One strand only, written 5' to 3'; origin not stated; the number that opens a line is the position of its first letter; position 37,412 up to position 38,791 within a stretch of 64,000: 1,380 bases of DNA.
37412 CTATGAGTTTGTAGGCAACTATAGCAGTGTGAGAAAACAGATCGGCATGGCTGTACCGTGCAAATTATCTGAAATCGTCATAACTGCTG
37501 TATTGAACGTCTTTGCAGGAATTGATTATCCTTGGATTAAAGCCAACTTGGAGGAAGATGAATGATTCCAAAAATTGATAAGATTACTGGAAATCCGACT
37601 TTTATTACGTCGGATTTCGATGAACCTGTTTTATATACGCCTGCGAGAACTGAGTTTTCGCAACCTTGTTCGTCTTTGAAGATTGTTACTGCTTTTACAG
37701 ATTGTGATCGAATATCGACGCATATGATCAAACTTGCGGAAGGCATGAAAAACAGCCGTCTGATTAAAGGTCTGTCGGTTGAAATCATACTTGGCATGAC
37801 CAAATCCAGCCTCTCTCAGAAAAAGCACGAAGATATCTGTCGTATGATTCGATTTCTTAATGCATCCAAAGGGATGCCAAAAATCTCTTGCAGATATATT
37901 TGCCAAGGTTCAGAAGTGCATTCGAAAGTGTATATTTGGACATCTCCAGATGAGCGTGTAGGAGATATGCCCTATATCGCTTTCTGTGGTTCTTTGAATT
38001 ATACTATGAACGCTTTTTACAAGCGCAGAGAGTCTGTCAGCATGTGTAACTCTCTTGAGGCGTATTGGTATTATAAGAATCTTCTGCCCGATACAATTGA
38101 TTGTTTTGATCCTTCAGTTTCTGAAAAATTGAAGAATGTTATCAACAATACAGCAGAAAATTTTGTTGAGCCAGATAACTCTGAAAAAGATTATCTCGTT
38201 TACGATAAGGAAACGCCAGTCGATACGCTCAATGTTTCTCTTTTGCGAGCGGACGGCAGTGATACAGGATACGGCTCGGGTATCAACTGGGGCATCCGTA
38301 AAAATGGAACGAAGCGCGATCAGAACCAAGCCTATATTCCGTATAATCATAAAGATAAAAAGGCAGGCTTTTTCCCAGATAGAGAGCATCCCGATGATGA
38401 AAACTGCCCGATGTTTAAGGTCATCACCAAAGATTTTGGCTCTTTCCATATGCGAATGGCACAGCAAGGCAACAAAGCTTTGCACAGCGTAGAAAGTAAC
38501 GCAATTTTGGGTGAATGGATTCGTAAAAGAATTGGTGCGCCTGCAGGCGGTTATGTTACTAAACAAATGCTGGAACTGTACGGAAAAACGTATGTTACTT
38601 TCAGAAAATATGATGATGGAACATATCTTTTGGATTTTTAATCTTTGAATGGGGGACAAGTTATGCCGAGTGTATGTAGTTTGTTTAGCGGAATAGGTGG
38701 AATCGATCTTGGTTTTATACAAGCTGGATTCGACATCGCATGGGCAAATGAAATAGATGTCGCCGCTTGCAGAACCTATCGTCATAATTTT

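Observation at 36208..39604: C-controlled R-M operon with two m5C methyltransferases flanking a candidate endonuclease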

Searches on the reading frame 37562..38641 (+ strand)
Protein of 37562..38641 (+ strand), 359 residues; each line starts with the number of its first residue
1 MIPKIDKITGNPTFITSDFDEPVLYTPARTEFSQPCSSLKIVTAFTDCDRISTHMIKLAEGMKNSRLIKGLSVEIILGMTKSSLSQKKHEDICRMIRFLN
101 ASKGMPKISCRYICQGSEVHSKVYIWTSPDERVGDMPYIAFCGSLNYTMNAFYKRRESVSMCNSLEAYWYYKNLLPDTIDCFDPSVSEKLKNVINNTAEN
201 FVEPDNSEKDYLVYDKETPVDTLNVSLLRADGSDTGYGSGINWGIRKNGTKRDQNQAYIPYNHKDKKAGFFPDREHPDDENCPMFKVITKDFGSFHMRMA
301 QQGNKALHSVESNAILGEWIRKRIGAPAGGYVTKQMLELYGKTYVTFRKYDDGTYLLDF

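Call 3: search_protein_families(library=pfam, proteins=[window:37562-38641:+], max_evalue=0.01)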
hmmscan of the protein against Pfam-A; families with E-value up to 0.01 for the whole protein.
window:37562-38641:+ (359 aa): 3 families
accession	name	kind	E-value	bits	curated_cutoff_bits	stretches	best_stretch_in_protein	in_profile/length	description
PF20731.2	RE_NgoFVII_C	-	1.5e-21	77.2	23.8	1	226-350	12-130/131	NgoFVII C-terminal B3-like DNA-binding domain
PF09565.16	RE_NgoFVII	-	7.7e-21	74.5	23.8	1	69-184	43-158/162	NgoFVII restriction endonuclease N-terminal PLD domain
PF13091.12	PLDc_2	-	9.4e-05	22.7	27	1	69-168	35-121/132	PLD-like domain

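Call 4: search_protein_families(library=ncbifam, proteins=[window:37562-38641:+], max_evalue=0.01)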
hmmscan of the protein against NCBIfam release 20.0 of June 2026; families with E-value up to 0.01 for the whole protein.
window:37562-38641:+ (359 aa): 0 families

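Call 6: search_solved_structures(query=window:37562-38641:+, max_evalue=1, show_alignments=3)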
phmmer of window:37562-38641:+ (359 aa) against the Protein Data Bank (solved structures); distinct sequences matched with E-value up to 1: 0.

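Call 9: find_homologous_proteins(query=window:37562-38641:+, max_evalue=0.001)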
Query window:37562-38641:+ (359 aa): 492 proteins with E <= 0.001 among 1448 candidates; the best 120 are listed.
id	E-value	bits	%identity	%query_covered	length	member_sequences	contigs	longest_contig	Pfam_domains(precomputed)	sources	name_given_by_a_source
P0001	1.4e-236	802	96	100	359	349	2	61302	PF20731.3,PF09565.17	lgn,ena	-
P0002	1.3e-234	796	94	100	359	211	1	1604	PF20731.3,PF09565.17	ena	-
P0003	6.9e-234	793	94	100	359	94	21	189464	PF20731.3,PF09565.17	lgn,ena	-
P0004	7.1e-221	751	87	100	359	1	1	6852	PF20731.3,PF09565.17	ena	-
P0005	3.8e-220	748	89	100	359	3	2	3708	PF20731.3,PF13091.13,PF09565.17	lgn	-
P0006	4.0e-219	745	88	100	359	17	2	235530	PF20731.3,PF09565.17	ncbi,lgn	-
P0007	8.8e-219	744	88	100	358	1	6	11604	PF20731.3,PF09565.17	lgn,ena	-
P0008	9.1e-219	744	87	100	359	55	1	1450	PF20731.3,PF09565.17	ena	-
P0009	4.7e-218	741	89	100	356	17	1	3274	PF20731.3,PF09565.17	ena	-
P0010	3.5e-217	738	86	100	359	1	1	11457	PF20731.3,PF09565.17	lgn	-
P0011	1.2e-215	733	87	100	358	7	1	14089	PF20731.3,PF09565.17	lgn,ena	-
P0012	2.0e-215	733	85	100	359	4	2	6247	PF20731.3,PF09565.17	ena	-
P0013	4.3e-215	732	88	99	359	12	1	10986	PF20731.3,PF09565.17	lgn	-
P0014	3.5e-214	729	87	100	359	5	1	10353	PF20731.3,PF09565.17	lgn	-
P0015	1.5e-213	726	84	100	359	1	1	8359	PF20731.3,PF09565.17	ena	-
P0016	3.7e-213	725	84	100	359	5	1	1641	PF20731.3,PF09565.17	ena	-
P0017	3.9e-213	725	84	100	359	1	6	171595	PF20731.3,PF09565.17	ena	-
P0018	9.2e-213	724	85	100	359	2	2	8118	PF20731.3,PF09565.17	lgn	-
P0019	1.1e-212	724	84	100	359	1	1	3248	PF20731.3,PF09565.17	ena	-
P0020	1.3e-212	723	84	100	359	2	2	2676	PF20731.3,PF09565.17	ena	-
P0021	1.4e-212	723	84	100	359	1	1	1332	PF20731.3,PF09565.17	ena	-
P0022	1.4e-212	723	84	100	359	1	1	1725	PF20731.3,PF09565.17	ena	-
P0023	1.8e-212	723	84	100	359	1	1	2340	PF20731.3,PF09565.17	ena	-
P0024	2.5e-212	722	84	100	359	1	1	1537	PF20731.3,PF09565.17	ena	-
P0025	4.7e-212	722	84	100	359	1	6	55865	PF20731.3,PF09565.17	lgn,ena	-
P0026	6.1e-212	721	84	100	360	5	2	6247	PF20731.3,PF13091.13,PF09565.17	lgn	-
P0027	6.5e-212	721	84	100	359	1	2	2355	PF20731.3,PF09565.17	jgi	jgi:hypothetical protein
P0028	6.7e-212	721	84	100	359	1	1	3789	PF20731.3,PF09565.17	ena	-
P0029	7.6e-212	721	85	100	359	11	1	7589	PF20731.3,PF09565.17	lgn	-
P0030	8.0e-212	721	86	100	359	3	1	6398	PF20731.3,PF09565.17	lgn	-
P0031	9.2e-212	721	84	100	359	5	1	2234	PF20731.3,PF09565.17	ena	-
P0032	1.6e-211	720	84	100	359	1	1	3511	PF20731.3,PF09565.17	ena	-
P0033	3.1e-211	719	83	100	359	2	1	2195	PF20731.3,PF09565.17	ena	-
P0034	1.5e-210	717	85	100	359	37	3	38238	PF20731.3,PF09565.17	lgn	-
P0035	2.0e-210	716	85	100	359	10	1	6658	PF20731.3,PF13091.13,PF09565.17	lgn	-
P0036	3.9e-210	715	82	100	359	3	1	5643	PF20731.3,PF09565.17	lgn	-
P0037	5.3e-210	715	83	100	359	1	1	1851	PF20731.3,PF09565.17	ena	-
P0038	1.7e-209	713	85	100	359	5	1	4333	PF20731.3,PF09565.17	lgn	-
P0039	1.8e-209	713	84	100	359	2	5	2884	PF20731.3,PF09565.17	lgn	-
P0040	3.1e-209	712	85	100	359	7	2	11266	PF20731.3,PF13091.13,PF09565.17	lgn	-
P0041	3.7e-209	712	83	100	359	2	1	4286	PF20731.3,PF09565.17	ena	-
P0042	1.4e-208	710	84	100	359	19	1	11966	PF20731.3,PF09565.17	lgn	-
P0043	1.6e-208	710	84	100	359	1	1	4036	PF20731.3,PF13091.13,PF09565.17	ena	-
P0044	2.8e-208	709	85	97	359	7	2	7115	PF20731.3,PF09565.17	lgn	-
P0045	3.0e-208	709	84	100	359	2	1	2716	PF20731.3,PF09565.17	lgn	-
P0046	7.7e-208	708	84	100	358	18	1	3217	PF20731.3,PF09565.17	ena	-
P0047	1.7e-207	707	84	100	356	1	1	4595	PF20731.3,PF09565.17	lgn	-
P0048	2.2e-207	706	82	100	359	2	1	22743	PF20731.3,PF13091.13,PF09565.17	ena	-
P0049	1.2e-206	704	83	100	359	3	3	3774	PF20731.3,PF09565.17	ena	-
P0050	2.8e-206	703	83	99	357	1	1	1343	PF20731.3,PF09565.17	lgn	-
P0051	8.5e-206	701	83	100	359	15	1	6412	PF20731.3,PF09565.17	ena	-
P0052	1.1e-205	701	82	100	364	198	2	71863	PF20731.3,PF09565.17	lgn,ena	-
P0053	1.7e-205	700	82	100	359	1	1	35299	PF20731.3,PF09565.17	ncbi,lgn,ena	-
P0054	1.9e-205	700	83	100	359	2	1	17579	PF20731.3,PF09565.17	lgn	-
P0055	2.3e-205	700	84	100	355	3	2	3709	PF20731.3,PF09565.17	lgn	-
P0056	2.9e-205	699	83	100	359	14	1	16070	PF20731.3,PF09565.17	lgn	-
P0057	6.4e-205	698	84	100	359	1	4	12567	PF20731.3,PF09565.17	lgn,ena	-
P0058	7.4e-205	698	82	100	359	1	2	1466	PF20731.3,PF09565.17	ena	-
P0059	8.8e-205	698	82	100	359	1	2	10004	PF20731.3,PF09565.17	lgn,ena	-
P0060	1.5e-204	697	81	100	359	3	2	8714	PF20731.3,PF09565.17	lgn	-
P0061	1.5e-204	697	82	100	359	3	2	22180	PF20731.3,PF09565.17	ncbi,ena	-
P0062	3.0e-203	693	81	100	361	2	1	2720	PF20731.3,PF09565.17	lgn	-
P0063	8.0e-203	691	81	100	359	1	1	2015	PF20731.3,PF09565.17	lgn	-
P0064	8.2e-203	691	83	99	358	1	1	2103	PF20731.3,PF09565.17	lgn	-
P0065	6.8e-202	688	81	100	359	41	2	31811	PF20731.3,PF09565.17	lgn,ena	-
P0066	9.9e-202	688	82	100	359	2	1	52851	PF20731.3,PF09565.17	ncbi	-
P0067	6.7e-201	685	82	99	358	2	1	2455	PF20731.3,PF13091.13,PF09565.17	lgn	-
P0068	1.1e-200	684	84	97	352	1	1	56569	PF20731.3,PF09565.17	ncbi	-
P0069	1.7e-199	680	81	100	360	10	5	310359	PF20731.3,PF09565.17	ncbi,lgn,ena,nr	ncbi:MAG: NgoFVII family restriction endonuclease [Clostridia bacterium]|nr:NgoFVII family restricti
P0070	2.1e-199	680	80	100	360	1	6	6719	PF20731.3,PF09565.17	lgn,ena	-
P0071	2.9e-199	679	80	100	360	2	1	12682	PF20731.3,PF09565.17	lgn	-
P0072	3.4e-199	679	81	100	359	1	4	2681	PF20731.3,PF09565.17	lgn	-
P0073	3.6e-199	679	79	100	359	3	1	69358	PF20731.3,PF09565.17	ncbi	-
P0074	3.8e-199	679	79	100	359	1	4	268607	PF20731.3,PF09565.17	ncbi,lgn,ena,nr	ncbi:MAG: NgoFVII family restriction endonuclease [Clostridia bacterium]|nr:NgoFVII family restricti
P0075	5.7e-199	679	83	97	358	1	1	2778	PF20731.3,PF09565.17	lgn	-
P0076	5.8e-199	678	80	100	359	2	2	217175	PF20731.3,PF09565.17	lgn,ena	-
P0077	8.1e-199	678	85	94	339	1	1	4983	PF20731.3,PF09565.17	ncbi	-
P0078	2.0e-198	677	79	100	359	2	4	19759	PF20731.3,PF09565.17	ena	-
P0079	6.5e-198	675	80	100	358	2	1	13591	PF20731.3,PF09565.17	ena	-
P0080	1.3e-197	674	80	100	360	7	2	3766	PF20731.3,PF09565.17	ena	-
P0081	2.4e-197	673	78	100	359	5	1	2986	PF20731.3,PF09565.17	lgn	-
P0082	8.8e-197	671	82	97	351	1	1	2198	PF20731.3,PF13091.13,PF09565.17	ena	-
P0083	9.7e-197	671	77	100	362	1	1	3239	PF20731.3,PF09565.17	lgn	-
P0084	2.1e-196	670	78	100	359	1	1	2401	PF20731.3,PF09565.17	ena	-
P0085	2.9e-196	670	79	100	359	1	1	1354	PF20731.3,PF09565.17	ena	-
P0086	3.8e-196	669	81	100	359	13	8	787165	PF20731.3,PF09565.17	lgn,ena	-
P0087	4.2e-196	669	79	100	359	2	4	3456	PF20731.3,PF09565.17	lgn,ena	-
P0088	8.2e-196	668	79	100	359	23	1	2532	PF20731.3,PF09565.17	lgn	-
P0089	9.1e-196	668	80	100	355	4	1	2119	PF20731.3,PF09565.17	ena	-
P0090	9.3e-196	668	78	100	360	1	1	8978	PF20731.3,PF09565.17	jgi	-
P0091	1.8e-195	667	80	97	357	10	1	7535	PF20731.3,PF13091.13,PF09565.17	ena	-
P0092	2.0e-195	667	77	100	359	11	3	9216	PF20731.3,PF09565.17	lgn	-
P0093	7.4e-195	665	79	100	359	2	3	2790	PF20731.3,PF09565.17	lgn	-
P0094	9.8e-195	665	79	99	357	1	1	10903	PF20731.3,PF13091.13,PF09565.17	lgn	-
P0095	2.2e-194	663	78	100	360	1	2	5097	PF20731.3,PF13091.13,PF09565.17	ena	-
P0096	3.9e-194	663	79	100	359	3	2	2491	PF20731.3,PF09565.17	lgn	-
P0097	4.5e-194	662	78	100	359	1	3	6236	PF20731.3,PF09565.17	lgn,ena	-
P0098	4.7e-194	662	80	98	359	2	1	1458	PF20731.3,PF09565.17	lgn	-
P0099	5.4e-194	662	79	98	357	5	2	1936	PF20731.3,PF09565.17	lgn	-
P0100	6.6e-194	662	80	98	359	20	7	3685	PF20731.3,PF09565.17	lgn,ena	-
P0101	9.2e-194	661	80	98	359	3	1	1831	PF20731.3,PF09565.17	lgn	-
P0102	1.0e-193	661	77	100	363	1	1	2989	PF20731.3,PF09565.17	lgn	-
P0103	1.2e-192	658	77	100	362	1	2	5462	PF20731.3,PF09565.17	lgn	-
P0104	1.3e-192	658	76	100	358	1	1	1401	PF20731.3,PF09565.17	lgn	-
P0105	4.3e-192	656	78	100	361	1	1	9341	PF20731.3,PF09565.17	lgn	-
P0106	1.1e-191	655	76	100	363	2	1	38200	PF20731.3,PF09565.17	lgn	-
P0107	1.2e-191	654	79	96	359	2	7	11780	PF20731.3,PF09565.17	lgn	-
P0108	1.3e-191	654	78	98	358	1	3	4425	PF20731.3,PF09565.17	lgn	-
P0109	2.3e-191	654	77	100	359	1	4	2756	PF20731.3,PF09565.17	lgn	-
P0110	3.8e-191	653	76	100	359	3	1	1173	PF20731.3,PF09565.17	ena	-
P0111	4.8e-191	652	75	100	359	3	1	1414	PF20731.3,PF09565.17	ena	-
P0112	5.3e-191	652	77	100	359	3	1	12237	PF20731.3,PF09565.17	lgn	-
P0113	5.3e-191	652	77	100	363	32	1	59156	PF20731.3,PF09565.17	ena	-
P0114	1.1e-190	651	74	100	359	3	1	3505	PF20731.3,PF09565.17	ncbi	-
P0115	2.0e-190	650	78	100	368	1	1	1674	PF20731.3,PF09565.17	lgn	-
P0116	2.9e-190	650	76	100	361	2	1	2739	PF20731.3,PF09565.17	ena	-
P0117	3.3e-190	650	76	100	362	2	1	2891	PF20731.3,PF13091.13,PF09565.17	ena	-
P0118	1.4e-189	648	77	100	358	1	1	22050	PF20731.3,PF09565.17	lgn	-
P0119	1.7e-189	647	77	98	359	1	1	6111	PF20731.3,PF09565.17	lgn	-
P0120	2.5e-189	647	75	100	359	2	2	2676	PF20731.3,PF09565.17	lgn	-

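Call 11: find_encoding_contigs(protein=P0069, flank=8000, max_places=4)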
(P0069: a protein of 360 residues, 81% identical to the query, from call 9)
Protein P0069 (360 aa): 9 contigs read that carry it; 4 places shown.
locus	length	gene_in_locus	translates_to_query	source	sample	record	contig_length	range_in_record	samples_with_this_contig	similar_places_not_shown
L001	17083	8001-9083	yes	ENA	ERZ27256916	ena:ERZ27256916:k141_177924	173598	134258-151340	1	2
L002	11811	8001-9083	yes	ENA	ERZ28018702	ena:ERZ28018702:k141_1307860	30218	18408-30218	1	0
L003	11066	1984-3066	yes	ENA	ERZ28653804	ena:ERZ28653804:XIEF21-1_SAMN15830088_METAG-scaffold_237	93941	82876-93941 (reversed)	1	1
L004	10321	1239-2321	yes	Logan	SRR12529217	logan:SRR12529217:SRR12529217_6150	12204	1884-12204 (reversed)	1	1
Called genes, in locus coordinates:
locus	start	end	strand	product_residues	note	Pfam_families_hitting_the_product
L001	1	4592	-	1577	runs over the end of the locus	-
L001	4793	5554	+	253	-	PF02311:AraC_binding, PF07883:Cupin_2, PF00165:HTH_AraC (faint), PF12833:HTH_18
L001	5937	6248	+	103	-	-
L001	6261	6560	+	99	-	PF14198:TnpV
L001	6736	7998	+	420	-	PF12728:HTH_17, PF00145:DNA_methylase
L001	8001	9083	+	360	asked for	PF09565:RE_NgoFVII, PF20731:RE_NgoFVII_C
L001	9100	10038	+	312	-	PF00145:DNA_methylase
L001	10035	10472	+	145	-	PF03852:Vsr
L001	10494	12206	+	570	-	PF02463:SMC_N (faint), PF13175:AAA_15, PF13476:AAA_23 (weak), PF13175:AAA_15, PF13304:AAA_21, PF20469:OLD-like_TOPRIM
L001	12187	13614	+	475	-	PF01443:Viral_helicase1 (faint), PF13245:AAA_19, PF00580:UvrD-helicase (weak), PF13538:UvrD_C_2 (weak)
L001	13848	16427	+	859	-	PF14903:WG_beta_rep (faint)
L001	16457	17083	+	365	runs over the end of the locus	-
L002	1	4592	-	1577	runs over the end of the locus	-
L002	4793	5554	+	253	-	PF02311:AraC_binding, PF07883:Cupin_2, PF00165:HTH_AraC (faint), PF12833:HTH_18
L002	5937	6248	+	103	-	-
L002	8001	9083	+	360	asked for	PF09565:RE_NgoFVII, PF20731:RE_NgoFVII_C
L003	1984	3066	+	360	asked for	PF09565:RE_NgoFVII, PF20731:RE_NgoFVII_C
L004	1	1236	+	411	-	?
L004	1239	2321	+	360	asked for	PF09565:RE_NgoFVII, PF20731:RE_NgoFVII_C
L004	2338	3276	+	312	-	PF00145:DNA_methylase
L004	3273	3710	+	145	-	PF03852:Vsr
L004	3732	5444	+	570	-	PF02463:SMC_N (faint), PF13175:AAA_15, PF13476:AAA_23 (weak), PF13175:AAA_15, PF13304:AAA_21, PF20469:OLD-like_TOPRIM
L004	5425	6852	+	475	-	PF01443:Viral_helicase1 (faint), PF13245:AAA_19, PF00580:UvrD-helicase (weak), PF13538:UvrD_C_2 (weak)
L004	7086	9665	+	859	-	PF14903:WG_beta_rep (faint)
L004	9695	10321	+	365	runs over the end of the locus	-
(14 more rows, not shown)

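Call 14: find_encoding_contigs(protein=P0003, flank=10000, max_places=5)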
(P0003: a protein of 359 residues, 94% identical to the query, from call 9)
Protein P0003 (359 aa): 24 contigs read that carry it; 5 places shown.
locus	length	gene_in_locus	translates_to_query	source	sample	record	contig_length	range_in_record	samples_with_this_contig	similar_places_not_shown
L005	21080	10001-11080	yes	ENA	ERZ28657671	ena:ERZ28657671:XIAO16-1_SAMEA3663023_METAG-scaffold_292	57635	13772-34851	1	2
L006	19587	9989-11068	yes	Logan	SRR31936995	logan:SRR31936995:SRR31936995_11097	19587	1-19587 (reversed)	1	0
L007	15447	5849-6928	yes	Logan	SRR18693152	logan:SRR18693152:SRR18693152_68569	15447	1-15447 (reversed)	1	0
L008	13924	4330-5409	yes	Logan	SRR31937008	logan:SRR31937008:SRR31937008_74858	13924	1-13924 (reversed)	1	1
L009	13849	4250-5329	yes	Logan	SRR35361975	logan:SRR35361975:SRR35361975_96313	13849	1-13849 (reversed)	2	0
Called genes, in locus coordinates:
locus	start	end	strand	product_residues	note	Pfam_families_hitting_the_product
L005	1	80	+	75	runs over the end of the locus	-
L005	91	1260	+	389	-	PF00589:Phage_integrase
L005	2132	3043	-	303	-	PF01544:CorA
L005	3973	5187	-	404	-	PF00589:Phage_integrase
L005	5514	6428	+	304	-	PF14622:Ribonucleas_3_3, PF00636:Ribonuclease_3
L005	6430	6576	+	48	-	-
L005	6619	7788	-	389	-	PF13102:Phage_int_SAM_5 (weak), PF00589:Phage_integrase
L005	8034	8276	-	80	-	PF13443:HTH_26, PF01381:HTH_3 (faint)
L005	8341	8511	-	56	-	-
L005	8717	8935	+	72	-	PF13443:HTH_26, PF01381:HTH_3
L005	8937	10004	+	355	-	PF00145:DNA_methylase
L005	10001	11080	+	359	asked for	PF09565:RE_NgoFVII, PF20731:RE_NgoFVII_C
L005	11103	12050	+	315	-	PF00145:DNA_methylase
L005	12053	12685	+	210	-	-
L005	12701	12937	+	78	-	-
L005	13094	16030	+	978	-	-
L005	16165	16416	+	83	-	PF01327:Pep_deformylase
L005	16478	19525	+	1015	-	PF13289:SIR2_2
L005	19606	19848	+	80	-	PF20648:DUF6809 (weak)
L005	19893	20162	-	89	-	-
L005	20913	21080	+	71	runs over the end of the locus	PF12728:HTH_17 (weak)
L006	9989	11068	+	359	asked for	PF09565:RE_NgoFVII, PF20731:RE_NgoFVII_C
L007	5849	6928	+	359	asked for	PF09565:RE_NgoFVII, PF20731:RE_NgoFVII_C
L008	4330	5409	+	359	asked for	PF09565:RE_NgoFVII, PF20731:RE_NgoFVII_C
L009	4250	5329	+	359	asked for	PF09565:RE_NgoFVII, PF20731:RE_NgoFVII_C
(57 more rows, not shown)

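Call 15: find_encoding_contigs(protein=P0001, flank=10000, max_places=3)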
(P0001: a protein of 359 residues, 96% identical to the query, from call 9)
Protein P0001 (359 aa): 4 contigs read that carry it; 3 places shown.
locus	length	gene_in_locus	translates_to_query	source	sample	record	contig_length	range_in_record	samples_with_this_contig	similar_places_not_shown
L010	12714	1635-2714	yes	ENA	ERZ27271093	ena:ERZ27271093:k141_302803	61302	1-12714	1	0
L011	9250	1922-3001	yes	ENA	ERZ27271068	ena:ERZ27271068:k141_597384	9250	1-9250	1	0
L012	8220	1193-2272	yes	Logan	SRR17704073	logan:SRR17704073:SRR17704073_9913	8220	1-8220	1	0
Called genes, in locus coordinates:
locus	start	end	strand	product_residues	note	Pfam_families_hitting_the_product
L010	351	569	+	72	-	PF13443:HTH_26, PF01381:HTH_3 (weak)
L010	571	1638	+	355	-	PF00145:DNA_methylase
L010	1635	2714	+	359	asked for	PF09565:RE_NgoFVII, PF20731:RE_NgoFVII_C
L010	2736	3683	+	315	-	PF00145:DNA_methylase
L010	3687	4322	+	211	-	PF11645:PDDEXK_5 (weak)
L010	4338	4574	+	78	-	-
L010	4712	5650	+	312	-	-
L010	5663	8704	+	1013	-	PF04313:HSDR_N, PF04851:ResIII, PF18766:SWI2_SNF2, PF22679:T1R_D3-like, PF11867:T1RH-like_C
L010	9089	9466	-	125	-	PF14198:TnpV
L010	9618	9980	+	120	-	-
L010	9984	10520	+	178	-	-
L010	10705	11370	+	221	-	PF14386:DUF4417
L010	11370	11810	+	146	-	-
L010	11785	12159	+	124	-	-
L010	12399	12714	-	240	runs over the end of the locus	PF12728:HTH_17 (weak)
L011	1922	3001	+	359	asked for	PF09565:RE_NgoFVII, PF20731:RE_NgoFVII_C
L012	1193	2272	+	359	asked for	PF09565:RE_NgoFVII, PF20731:RE_NgoFVII_C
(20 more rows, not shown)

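Call 16: search_protein_representatives(protein=window:37562-38641:+)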
Query: 359 residues. Proteins with E-value up to 0.001 (for the whole library): 626; up to 1e-10: 390; up to 1e-30: 68. The best 150 are listed.
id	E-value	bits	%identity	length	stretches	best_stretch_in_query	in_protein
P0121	3.7e-138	476.8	79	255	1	105-359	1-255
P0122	4.4e-107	374.6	77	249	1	1-206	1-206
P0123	1.3e-88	313.7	49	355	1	20-359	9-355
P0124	2.6e-86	306.2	58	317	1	105-349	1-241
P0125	1.1e-85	304.1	46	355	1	13-357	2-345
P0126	1.6e-65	237.8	58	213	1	161-359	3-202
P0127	2.9e-63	230.4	77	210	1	69-195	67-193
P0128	4.7e-63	229.7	68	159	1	3-153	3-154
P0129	1.9e-62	227.7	63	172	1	202-359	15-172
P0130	3.9e-62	226.7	82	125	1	1-125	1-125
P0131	2.8e-54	200.9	44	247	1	14-267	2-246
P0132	3.7e-49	184.0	40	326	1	38-359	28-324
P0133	4.2e-44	167.4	55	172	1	5-152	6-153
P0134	1.8e-43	165.3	78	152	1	136-235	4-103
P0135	4.5e-43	164.0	43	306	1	15-359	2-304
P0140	4.9e-40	154.0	36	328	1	31-359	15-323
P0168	2.8e-32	128.5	34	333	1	15-359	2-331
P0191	1.7e-30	122.6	32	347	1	26-359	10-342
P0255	2.4e-26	109.0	31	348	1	9-359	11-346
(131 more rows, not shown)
